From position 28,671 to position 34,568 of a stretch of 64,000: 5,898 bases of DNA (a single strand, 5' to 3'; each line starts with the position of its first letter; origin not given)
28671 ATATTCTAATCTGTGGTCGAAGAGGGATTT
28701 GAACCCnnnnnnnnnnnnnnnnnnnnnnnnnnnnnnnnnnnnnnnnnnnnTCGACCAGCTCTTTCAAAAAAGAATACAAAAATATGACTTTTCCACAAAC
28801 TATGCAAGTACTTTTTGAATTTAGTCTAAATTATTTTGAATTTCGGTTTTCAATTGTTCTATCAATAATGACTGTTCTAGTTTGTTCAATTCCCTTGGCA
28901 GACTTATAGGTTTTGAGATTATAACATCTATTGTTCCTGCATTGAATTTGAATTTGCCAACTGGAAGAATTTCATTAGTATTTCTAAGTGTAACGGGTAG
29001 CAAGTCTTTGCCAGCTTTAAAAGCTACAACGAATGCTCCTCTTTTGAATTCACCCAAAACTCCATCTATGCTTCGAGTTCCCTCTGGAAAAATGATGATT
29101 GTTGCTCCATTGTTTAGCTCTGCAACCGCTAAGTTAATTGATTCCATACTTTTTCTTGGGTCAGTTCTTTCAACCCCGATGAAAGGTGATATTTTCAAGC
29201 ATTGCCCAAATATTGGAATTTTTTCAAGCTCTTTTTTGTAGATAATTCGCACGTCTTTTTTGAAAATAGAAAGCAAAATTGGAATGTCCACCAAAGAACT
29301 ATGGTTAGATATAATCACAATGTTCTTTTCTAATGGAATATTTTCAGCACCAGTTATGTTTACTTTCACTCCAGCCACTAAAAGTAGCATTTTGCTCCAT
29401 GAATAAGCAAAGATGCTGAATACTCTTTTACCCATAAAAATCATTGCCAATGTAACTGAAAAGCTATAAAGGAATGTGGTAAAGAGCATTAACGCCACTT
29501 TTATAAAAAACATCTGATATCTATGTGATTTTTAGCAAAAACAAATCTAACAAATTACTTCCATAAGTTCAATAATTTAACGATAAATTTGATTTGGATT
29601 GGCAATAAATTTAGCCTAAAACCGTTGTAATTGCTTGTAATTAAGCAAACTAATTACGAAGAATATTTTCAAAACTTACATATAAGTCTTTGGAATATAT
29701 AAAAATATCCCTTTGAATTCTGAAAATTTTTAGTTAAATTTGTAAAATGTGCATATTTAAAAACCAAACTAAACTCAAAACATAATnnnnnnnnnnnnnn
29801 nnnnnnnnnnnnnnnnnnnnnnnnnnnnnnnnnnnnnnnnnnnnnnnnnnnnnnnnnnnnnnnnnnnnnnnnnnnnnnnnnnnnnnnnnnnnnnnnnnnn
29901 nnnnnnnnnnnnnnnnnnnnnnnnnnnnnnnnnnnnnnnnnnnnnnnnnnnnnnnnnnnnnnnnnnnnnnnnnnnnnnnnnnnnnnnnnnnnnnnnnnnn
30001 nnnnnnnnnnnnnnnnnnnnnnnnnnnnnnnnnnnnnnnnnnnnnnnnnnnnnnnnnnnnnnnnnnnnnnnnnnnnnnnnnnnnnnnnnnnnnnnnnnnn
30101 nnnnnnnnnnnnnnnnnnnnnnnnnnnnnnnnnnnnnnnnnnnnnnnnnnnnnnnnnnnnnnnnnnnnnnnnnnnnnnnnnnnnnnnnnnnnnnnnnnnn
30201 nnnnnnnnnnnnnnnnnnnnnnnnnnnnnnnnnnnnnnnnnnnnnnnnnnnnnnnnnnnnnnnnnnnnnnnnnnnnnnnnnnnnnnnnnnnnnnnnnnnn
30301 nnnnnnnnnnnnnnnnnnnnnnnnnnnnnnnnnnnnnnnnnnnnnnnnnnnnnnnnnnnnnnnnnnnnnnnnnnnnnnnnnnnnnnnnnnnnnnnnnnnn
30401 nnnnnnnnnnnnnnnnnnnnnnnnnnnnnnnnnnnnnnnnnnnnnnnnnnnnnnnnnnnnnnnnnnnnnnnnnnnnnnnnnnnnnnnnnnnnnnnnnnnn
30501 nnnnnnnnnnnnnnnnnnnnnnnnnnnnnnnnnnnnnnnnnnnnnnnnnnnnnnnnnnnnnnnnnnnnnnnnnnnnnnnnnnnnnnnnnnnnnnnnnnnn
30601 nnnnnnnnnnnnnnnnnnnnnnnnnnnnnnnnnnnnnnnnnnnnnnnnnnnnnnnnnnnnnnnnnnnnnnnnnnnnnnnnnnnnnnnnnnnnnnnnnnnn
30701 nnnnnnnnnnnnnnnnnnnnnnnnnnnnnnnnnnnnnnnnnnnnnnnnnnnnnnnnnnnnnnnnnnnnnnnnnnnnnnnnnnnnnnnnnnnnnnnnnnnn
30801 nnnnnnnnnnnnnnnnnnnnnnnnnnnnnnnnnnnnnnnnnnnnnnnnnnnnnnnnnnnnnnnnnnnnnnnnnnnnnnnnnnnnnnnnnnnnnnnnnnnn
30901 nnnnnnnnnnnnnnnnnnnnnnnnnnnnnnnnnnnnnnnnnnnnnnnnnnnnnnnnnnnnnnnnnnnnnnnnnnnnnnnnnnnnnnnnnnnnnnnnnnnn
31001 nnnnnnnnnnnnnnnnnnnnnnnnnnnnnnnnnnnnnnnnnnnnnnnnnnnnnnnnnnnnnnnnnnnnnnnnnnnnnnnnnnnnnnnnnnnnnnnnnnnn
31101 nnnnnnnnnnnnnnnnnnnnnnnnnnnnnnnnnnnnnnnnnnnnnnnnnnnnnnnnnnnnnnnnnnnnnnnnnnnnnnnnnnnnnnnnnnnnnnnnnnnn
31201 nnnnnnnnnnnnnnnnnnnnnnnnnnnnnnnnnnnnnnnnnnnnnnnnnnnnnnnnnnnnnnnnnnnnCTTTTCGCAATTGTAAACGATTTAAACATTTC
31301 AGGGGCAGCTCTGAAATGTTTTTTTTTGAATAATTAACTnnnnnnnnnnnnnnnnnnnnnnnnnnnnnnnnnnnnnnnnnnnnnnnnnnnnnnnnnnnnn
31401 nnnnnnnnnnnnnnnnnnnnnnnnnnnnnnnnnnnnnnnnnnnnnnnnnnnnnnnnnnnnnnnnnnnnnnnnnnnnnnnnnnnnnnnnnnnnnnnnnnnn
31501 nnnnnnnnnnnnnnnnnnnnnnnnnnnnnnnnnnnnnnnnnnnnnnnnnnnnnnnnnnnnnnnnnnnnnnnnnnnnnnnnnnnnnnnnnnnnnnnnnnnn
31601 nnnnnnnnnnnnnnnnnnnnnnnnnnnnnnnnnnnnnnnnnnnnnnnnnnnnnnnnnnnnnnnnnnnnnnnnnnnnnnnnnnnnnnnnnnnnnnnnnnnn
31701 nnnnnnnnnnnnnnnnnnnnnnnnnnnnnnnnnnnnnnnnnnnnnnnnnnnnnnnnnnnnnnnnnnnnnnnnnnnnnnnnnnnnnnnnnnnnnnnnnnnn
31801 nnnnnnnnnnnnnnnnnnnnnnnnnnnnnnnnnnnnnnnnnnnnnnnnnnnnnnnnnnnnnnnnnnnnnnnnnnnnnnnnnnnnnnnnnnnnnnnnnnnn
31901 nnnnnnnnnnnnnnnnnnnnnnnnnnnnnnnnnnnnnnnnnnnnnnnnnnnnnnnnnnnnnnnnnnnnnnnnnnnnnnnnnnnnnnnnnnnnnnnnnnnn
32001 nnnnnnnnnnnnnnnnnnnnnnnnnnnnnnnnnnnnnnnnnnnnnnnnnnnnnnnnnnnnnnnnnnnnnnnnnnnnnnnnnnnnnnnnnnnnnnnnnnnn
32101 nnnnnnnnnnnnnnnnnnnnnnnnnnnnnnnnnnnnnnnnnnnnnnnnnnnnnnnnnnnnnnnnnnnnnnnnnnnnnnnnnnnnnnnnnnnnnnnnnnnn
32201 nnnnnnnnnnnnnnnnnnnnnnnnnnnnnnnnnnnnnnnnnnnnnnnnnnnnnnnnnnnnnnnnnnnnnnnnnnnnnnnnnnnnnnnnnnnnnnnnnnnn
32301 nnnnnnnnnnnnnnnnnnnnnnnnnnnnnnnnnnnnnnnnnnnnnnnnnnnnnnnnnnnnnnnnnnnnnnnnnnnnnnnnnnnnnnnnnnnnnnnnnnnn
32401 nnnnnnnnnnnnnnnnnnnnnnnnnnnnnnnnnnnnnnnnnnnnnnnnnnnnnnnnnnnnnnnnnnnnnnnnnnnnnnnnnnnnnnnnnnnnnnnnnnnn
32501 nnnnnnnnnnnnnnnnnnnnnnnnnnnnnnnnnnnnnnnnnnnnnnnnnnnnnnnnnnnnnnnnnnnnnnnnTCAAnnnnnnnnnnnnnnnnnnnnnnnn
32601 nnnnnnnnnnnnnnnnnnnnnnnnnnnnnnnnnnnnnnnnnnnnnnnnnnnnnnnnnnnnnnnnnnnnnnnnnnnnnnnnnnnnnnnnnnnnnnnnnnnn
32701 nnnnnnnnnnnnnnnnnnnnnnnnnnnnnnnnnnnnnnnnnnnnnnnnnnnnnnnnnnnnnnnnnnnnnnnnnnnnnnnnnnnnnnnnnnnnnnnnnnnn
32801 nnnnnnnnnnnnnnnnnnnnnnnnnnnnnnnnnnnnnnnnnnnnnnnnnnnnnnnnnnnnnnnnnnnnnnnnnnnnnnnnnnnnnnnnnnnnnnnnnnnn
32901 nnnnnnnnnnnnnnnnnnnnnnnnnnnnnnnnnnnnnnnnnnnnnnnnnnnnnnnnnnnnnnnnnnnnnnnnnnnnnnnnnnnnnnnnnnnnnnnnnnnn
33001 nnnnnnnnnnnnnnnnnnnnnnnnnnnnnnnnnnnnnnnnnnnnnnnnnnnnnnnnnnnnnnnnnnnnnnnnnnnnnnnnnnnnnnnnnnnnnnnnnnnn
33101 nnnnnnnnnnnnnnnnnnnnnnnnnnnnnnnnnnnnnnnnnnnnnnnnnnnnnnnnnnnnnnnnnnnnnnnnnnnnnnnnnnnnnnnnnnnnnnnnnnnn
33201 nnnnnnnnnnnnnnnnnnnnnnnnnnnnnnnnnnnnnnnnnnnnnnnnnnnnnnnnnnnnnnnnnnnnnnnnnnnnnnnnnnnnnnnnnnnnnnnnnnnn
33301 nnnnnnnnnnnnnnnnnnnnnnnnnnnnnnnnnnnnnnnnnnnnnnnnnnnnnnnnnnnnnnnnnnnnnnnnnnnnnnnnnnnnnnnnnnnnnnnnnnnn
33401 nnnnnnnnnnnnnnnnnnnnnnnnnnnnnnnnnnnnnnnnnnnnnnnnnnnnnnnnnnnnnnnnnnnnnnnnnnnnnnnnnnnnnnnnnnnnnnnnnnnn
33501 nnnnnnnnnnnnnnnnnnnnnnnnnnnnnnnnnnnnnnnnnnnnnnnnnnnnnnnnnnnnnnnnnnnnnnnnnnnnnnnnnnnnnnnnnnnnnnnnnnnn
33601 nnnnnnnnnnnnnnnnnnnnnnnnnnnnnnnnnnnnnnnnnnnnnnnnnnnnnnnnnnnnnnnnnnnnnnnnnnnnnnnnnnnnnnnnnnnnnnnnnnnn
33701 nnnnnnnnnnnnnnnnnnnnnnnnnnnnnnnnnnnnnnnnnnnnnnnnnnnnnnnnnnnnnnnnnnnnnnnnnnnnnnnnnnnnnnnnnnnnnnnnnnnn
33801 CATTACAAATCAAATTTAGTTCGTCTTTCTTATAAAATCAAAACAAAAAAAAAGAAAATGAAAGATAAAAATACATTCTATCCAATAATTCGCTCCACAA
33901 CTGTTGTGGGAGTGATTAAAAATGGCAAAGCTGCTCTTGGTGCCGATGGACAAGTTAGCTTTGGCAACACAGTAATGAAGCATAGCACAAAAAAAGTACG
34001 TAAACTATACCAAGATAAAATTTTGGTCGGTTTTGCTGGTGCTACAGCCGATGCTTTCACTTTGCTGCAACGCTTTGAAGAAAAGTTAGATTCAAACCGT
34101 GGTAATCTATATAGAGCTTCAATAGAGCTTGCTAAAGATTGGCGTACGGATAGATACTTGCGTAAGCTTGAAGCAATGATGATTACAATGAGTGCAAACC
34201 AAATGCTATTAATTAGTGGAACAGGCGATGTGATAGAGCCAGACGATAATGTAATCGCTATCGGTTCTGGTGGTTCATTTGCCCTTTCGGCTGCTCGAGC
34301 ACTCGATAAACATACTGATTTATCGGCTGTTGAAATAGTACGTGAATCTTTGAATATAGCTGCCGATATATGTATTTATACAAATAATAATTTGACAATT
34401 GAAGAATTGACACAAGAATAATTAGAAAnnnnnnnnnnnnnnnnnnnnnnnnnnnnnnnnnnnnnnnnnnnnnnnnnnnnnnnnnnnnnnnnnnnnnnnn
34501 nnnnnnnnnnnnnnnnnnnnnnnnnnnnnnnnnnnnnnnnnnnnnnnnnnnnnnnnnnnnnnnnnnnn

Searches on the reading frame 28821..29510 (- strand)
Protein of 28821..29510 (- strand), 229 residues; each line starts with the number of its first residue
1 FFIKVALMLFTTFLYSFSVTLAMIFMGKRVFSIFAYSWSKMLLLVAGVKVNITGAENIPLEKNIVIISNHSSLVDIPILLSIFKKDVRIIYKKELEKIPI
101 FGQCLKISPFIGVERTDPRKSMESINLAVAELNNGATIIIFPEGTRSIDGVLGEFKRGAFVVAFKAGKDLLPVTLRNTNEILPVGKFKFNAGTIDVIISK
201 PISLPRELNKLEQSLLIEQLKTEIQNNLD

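Call 64: search_protein_families(library=pfam, proteins=[window:28821-29510:-], max_evalue=0.0001)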
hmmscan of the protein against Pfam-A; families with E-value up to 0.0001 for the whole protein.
window:28821-29510:- (229 aa): 1 family
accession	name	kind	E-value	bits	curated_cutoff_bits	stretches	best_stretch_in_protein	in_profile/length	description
PF01553.26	Acyltransferase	-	5e-28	98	23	1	49-175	1-131/132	Acyltransferase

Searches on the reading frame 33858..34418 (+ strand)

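Call 8: search_protein_families(library=pfam, proteins=[window:33858-34418:+], max_evalue=0.001)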
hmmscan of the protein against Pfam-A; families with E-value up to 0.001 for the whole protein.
window:33858-34418:+ (187 aa): 1 family
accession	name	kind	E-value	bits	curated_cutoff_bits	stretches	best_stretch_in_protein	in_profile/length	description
PF00227.31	Proteasome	-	4.7e-29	101.8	22.4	1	13-182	4-187/189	Proteasome subunit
